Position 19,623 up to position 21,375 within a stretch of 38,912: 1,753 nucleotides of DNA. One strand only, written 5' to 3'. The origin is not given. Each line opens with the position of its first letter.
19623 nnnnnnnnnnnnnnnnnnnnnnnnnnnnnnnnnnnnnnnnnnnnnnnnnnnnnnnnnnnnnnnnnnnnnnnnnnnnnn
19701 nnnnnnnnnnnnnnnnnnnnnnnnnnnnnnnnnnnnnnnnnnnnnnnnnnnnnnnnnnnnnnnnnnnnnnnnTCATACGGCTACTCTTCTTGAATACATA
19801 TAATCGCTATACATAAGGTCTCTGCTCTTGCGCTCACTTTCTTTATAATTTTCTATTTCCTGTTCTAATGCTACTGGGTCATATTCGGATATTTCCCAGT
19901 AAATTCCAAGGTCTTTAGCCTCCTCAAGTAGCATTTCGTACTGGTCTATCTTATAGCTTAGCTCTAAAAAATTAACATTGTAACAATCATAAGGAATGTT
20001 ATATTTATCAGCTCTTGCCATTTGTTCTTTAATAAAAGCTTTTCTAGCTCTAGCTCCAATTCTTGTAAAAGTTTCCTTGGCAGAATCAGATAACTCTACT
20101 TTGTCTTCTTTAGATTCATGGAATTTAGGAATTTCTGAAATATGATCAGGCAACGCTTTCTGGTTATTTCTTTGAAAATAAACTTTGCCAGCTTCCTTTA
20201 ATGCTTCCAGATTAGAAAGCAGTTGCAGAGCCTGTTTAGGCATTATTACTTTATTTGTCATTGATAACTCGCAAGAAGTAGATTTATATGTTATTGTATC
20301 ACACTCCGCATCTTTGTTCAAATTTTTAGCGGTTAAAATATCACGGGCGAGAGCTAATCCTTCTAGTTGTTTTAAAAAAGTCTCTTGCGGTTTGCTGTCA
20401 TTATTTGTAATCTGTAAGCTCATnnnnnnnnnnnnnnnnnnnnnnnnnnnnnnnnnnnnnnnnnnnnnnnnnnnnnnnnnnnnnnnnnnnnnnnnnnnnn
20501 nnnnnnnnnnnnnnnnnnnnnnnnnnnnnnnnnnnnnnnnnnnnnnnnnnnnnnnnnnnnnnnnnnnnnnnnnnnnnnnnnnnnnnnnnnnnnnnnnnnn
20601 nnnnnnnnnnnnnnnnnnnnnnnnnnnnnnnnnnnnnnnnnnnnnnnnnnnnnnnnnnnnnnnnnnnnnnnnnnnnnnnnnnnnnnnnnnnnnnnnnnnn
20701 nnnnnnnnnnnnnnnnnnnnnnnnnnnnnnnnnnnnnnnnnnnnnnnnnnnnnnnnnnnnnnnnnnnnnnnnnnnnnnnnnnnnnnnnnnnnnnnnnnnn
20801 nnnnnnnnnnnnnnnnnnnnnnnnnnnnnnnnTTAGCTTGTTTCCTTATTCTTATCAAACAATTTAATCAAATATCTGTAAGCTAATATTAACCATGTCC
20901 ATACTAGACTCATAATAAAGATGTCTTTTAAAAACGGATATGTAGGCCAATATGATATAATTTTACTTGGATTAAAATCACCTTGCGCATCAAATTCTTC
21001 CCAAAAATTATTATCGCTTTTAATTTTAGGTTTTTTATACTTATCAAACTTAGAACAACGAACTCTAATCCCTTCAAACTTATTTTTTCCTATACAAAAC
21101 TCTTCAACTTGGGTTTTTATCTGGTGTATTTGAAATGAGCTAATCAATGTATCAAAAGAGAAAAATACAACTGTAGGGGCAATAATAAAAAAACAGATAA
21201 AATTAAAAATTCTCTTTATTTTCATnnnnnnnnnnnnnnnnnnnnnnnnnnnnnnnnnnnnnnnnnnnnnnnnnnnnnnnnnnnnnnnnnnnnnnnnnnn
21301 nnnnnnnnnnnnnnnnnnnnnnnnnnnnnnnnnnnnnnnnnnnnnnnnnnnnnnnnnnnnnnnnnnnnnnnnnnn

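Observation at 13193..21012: Short peptide NNFW(A/E)EFD shared by the ejection-like protein (twice) and the membrane protein next to the repressor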

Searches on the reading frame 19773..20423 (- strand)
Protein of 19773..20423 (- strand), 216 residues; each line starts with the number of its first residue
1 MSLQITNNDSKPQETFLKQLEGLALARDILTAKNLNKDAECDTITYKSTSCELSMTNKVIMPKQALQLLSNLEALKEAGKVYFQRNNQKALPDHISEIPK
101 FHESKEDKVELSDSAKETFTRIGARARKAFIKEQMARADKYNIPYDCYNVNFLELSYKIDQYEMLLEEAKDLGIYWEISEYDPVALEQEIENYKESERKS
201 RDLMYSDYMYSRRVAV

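Call 7: search_protein_families(library=pfam, proteins=[window:19773-20423:-], max_evalue=0.01)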
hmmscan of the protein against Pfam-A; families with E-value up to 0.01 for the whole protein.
window:19773-20423:- (216 aa): 0 families

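Call 8: search_protein_families(library=phrogs, proteins=[window:19773-20423:-], max_evalue=0.01)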
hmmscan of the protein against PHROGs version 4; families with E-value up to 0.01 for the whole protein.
window:19773-20423:- (216 aa): 0 families

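Call 97: search_protein_families(library=padloc, proteins=[window:19773-20423:-], max_evalue=0.1)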
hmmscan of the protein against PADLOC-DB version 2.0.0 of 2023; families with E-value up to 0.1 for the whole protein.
window:19773-20423:- (216 aa): 1 family
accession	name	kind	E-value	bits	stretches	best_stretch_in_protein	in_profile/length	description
PDLC02769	SspB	-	0.028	11.8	1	13-95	128-209/282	SspB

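Call 98: search_protein_families(library=ncbifam, proteins=[window:19773-20423:-], max_evalue=0.1)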
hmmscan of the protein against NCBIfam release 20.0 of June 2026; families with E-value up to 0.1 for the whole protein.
window:19773-20423:- (216 aa): 0 families

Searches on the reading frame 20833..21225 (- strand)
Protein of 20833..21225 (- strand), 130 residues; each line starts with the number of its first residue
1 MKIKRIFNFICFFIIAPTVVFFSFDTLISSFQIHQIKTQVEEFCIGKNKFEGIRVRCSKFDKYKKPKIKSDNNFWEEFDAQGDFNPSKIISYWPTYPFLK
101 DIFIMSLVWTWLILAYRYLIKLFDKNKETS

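Call 7: search_protein_families(library=pfam, proteins=[window:20833-21225:-], max_evalue=0.01)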
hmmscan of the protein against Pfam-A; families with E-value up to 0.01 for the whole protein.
window:20833-21225:- (130 aa): 0 families

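Call 8: search_protein_families(library=phrogs, proteins=[window:20833-21225:-], max_evalue=0.01)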
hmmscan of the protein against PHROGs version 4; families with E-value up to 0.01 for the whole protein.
window:20833-21225:- (130 aa): 0 families

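Call 11: find_homologous_proteins(query=window:20833-21225:-, max_evalue=0.01)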
Query window:20833-21225:- (130 aa): 14 proteins with E <= 0.01 among 15 candidates.
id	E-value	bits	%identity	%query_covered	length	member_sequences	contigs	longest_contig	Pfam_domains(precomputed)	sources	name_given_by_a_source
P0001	3.7e-82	291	100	100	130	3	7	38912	-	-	-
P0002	5.2e-33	132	64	55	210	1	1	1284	-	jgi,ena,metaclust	metaclust:\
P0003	9.1e-31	125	51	93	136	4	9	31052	-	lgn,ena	-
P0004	8.5e-30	121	57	95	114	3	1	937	-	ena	-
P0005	1.2e-28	118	50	93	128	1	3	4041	-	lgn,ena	-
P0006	1.0e-27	115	49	93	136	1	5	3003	-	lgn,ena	-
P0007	2.9e-24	103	50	93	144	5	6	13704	-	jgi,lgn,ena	-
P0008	4.2e-23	100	46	93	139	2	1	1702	-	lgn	-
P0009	1.0e-11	63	35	100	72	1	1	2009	-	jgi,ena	-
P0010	2.3e-9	55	80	27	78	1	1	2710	-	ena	-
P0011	1.0e-8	53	80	27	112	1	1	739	-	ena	-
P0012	3.0e-8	52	31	98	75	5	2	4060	-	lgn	-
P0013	4.3e-8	51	83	18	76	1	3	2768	-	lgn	-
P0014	2.3e-7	49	61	24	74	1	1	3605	-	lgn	-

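Call 18: find_related_loci(query=A2, collection=viral_contigs, flank=10000)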
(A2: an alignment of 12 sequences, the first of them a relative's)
Query A2 (130 aa) in viral_contigs; peptide patterns used: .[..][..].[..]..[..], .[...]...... (x = any residue, [..] = any of these).
77 stretches matched a pattern; 1 encode a relative of the query (tblastn E <= 1e-3); 1 distinct loci.
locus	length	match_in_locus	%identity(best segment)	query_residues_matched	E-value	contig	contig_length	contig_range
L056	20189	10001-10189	74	1-130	7e-7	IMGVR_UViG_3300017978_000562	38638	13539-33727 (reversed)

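Call 20: find_related_loci(query=A2, collection=metagenome_contigs, flank=10000)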
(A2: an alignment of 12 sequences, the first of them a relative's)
Query A2 (130 aa) in metagenome_contigs; peptide patterns used: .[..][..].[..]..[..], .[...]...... (x = any residue, [..] = any of these).
599 stretches matched a pattern (row limit reached: there are more); 7 encode a relative of the query (tblastn E <= 1e-3); 7 distinct loci.
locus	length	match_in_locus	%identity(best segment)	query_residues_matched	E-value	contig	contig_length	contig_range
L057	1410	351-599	64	58-128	3e-29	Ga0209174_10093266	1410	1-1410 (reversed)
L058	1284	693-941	64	58-128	2e-29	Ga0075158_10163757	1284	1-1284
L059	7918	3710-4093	48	16-121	2e-20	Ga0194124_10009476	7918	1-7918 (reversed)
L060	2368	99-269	51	1-86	1e-18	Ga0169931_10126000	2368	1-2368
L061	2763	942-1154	68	1-130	5e-8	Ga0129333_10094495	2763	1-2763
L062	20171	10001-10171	78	1-124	5e-7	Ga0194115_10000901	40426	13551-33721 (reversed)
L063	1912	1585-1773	52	4-124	1e-5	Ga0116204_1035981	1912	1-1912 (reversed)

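Call 21: find_related_loci(query=A2, collection=genome_contigs, flank=10000)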
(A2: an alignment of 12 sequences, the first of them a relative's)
Query A2 (130 aa) in genome_contigs; peptide patterns used: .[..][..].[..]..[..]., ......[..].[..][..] (x = any residue, [..] = any of these).
35 stretches matched a pattern, but none encodes a relative of the query by tblastn (E <= 1e-3).

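Call 22: find_encoding_contigs(protein=P0003, flank=10000, max_places=6)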
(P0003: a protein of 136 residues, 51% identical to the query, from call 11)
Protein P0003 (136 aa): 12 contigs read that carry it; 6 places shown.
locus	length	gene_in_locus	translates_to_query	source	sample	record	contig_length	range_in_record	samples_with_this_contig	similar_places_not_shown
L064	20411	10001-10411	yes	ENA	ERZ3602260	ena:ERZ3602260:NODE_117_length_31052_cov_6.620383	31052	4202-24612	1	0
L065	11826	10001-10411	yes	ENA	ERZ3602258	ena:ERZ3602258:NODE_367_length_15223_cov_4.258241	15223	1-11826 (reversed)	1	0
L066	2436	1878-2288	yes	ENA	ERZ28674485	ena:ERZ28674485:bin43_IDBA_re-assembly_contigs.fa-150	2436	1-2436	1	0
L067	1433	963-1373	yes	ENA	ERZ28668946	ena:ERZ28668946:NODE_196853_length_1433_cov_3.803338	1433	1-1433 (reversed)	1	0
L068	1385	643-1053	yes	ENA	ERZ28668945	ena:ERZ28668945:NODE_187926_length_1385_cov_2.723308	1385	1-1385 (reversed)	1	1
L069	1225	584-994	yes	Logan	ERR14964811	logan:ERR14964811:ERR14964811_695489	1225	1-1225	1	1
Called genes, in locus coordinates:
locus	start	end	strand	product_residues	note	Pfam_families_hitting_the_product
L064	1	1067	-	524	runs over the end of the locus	PF22179:RickCE_cat, PF03797:Autotransporter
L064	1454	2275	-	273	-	PF13649:Methyltransf_25, PF08241:Methyltransf_11 (weak), PF08242:Methyltransf_12 (weak)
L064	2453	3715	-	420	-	PF00083:Sugar_tr, PF07690:MFS_1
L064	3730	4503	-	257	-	PF00196:GerE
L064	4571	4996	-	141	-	PF00436:SSB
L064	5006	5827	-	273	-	PF03837:RecT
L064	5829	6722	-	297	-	PF09588:YqaJ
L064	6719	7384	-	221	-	-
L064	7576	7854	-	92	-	PF12802:MarR_2 (weak)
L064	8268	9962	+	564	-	PF11638:DnaA_N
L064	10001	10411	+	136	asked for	-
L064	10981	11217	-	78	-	-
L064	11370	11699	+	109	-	-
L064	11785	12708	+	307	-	PF12784:PDDEXK_2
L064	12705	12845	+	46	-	PF27070:HTH_Rpn_C (weak)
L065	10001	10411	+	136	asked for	-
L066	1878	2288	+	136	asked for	-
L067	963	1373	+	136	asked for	-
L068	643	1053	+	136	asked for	-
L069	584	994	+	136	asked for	-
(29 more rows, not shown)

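Call 23: find_encoding_contigs(protein=P0007, flank=10000, max_places=6)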
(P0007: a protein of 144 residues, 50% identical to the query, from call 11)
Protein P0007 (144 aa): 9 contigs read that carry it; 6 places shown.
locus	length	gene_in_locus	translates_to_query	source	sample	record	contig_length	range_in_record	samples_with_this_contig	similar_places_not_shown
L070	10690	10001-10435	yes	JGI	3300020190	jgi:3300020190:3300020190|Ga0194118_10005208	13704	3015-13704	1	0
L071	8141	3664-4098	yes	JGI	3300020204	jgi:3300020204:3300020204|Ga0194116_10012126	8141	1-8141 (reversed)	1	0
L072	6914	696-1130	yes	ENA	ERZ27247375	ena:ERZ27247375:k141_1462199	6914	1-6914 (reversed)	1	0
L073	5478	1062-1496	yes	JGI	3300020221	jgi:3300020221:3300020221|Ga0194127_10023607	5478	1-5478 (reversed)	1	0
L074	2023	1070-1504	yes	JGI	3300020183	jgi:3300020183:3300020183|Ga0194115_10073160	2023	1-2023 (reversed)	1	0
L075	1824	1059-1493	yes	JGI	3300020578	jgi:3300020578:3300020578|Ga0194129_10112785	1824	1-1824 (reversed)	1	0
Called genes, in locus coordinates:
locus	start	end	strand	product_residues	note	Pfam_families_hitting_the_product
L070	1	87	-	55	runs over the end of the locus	-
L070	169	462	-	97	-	PF03083:MtN3_slv, PF04193:PQ-loop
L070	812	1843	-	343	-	PF12895:ANAPC3 (weak), PF13174:TPR_6 (faint), PF12895:ANAPC3, PF13650:Asp_protease_2, PF13975:gag-asp_proteas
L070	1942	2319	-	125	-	PF05656:DUF805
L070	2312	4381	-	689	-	PF13181:TPR_8 (faint), PF12569:NatA_aux_su (faint), PF13371:TPR_9 (faint), PF13424:TPR_12 (faint), PF13428:TPR_14 (faint), PF13432:TPR_16 (faint), PF00515:TPR_1, PF07719:TPR_2 (weak), +4 more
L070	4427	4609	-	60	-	-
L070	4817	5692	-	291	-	PF03837:RecT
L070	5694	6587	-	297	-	PF09588:YqaJ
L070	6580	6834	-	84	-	-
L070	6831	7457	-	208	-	-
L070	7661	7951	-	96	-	-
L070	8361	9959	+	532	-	PF11638:DnaA_N (weak)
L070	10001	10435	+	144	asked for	-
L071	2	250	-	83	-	?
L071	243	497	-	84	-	-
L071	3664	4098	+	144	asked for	-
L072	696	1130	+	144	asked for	-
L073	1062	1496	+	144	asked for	-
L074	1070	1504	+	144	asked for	-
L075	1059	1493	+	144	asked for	-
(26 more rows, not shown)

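Call 40: find_homologous_proteins(query=A2, max_evalue=0.1)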
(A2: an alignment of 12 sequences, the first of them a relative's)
Query A2 (12 sequences) (130 aa, profile of the alignment): 34 proteins with E <= 0.1 among 3034 candidates.
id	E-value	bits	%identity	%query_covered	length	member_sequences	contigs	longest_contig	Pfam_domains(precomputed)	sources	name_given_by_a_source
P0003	4.2e-51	190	51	93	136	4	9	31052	-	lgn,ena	-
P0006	8.2e-51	189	49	93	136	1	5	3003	-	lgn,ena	-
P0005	9.2e-51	189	50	93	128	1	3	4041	-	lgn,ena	-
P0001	3.3e-50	188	100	100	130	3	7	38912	-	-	-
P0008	5.2e-49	184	46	93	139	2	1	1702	-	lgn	-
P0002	5.3e-46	174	64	55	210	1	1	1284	-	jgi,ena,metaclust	metaclust:\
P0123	1.3e-43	166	49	87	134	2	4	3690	-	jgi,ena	-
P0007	1.5e-42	163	50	93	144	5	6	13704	-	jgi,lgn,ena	-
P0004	6.1e-37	145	57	95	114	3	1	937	-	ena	-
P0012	4.1e-20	90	31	98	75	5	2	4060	-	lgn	-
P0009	7.5e-20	90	35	100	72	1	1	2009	-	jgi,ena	-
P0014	9.0e-20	89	61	24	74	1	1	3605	-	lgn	-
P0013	1.2e-17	82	83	18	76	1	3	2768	-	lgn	-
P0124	5.1e-14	71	67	21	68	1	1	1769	-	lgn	-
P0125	1.5e-13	69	78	18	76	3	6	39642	-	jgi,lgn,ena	jgi:hypothetical protein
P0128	3.8e-11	61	51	29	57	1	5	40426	-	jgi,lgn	-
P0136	1.2e-7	50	68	17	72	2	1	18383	-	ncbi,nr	ncbi:hypothetical protein Megpolyxen_01911 (plasmid) [Candidatus Megaera polyxenophila]|nr:hypotheti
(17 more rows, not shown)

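Call 65: find_encoding_contigs(protein=P0136, flank=10000, max_places=2)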
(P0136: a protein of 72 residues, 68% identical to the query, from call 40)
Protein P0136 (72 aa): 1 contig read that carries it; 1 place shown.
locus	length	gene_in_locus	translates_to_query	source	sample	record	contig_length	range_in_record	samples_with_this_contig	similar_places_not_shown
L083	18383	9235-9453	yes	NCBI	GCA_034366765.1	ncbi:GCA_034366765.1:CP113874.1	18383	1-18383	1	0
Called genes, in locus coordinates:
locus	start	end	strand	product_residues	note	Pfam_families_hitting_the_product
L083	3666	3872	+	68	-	PF00313:CSD, PF08206:OB_RNB (weak)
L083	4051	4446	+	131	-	-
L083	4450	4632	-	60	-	PF08346:AntA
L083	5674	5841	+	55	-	-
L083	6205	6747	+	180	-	PF13274:SocA_Panacea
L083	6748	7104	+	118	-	-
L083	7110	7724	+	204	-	-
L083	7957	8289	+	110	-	-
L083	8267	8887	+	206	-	PF13392:HNH_3 (weak)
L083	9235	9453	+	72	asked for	-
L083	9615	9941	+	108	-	PF05973:Gp49 (weak)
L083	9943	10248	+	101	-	PF21716:dnstrm_HI1420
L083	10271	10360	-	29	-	-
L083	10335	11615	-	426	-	PF00872:Transposase_mut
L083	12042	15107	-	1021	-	-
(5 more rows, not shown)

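Call 66: search_dna_similar(query=P0003, collection=plasmids, mode=protein, max_rows=30, max_evalue=0.001)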
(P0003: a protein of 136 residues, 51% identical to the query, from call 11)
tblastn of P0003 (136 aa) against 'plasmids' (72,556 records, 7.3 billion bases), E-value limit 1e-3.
No match.

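Call 67: search_dna_similar(query=P0128, collection=plasmids, mode=protein, max_rows=30, max_evalue=0.01)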
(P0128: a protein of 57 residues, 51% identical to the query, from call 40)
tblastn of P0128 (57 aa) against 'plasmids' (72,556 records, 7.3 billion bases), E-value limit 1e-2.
Records with a match: 1; places in all: 1; records where one place covers at least 80% of the query: 1.
Best place of each record, by identity: <60% 1.
By first word of the organism name: Candidatus 1.
By predicted mobility (MOB-suite, as given by PLSDB): non-mobilizable 1.
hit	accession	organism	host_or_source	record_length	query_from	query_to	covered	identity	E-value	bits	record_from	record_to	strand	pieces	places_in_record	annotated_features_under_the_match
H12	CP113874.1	Candidatus Megaera polyxenophila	Euplotes woodruffi,mixed host and ...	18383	4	57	95%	46.0%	7e-7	50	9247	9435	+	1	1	hypothetical protein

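Call 69: search_protein_representatives(alignment_id=A2)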
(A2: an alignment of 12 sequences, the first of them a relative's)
Query: 12 sequences, 121 profile positions. Proteins with E-value up to 0.001 (for the whole library): 12; up to 1e-10: 8; up to 1e-30: 3. The best 12 are listed.
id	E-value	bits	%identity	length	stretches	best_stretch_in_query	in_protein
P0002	1.7e-46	173.9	-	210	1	1-121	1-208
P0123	4.1e-44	166.2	-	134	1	1-104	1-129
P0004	2.0e-37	144.6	-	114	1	1-121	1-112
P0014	2.9e-20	89.2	-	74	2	1-40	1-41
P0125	4.9e-14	69.1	-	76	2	1-25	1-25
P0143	3.5e-13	66.3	-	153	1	4-115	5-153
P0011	1.4e-12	64.4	-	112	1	1-54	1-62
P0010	3.1e-12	63.3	-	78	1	1-47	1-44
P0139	1.5e-07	48.2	-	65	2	3-29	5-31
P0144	1.2e-05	42.1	-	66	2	2-26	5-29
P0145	4.0e-05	40.3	-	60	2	92-115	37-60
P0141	4.0e-04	37.1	-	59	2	94-115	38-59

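Call 85: predict_structure(alignment_id=A6)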
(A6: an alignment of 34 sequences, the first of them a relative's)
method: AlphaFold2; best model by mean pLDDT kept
length: 130 residues; sequences in the alignment: 34
mean_pLDDT: 70.4   pTM: 0.41
mean pLDDT of the five models: 70.4, 70.3, 69.5, 66.0, 62.6
residues with pLDDT >= 90: 0; 70-90: 68; 50-70: 61; < 50: 1
segments of 3 or more residues with pLDDT < 50: none
pLDDT, mean of each block of 10 residues (from residue 1): 75 82 84 72 59 54 53 66 63 67 83 83 74
secondary structure, 60 per line:
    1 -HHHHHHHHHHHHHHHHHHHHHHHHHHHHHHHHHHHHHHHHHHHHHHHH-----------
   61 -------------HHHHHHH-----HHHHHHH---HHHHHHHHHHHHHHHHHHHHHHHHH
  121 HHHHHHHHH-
elements in order: H2-49 H74-80 H86-92 H96-129

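Call 97: search_protein_families(library=padloc, proteins=[P0001, P0002, P0003, P0128, P0143], max_evalue=0.1)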
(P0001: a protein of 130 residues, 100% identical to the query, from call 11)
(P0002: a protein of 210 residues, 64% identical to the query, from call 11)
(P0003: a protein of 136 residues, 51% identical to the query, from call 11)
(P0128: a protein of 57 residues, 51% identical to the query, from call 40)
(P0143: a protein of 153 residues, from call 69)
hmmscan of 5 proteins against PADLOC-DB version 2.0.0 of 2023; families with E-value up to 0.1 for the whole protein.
P0001 (130 aa): 0 families

P0002 (210 aa): 0 families

P0003 (136 aa): 0 families

P0128 (57 aa): 0 families

P0143 (153 aa): 0 families

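Call 98: search_protein_families(library=ncbifam, proteins=[P0001, P0002, P0003, P0128, P0143], max_evalue=0.1)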
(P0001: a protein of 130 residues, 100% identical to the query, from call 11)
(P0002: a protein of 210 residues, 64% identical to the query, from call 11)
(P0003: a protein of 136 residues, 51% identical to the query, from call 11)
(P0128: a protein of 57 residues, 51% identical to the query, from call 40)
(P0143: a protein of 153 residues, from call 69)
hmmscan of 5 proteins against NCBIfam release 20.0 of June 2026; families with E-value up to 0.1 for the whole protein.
P0001 (130 aa): 1 family
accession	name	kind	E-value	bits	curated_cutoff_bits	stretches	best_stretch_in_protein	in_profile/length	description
NF045748.1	MPN316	equivalog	0.016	14.3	500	1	20-72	77-128/424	MPN316 family protein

P0002 (210 aa): 0 families

P0003 (136 aa): 0 families

P0128 (57 aa): 0 families

P0143 (153 aa): 0 families
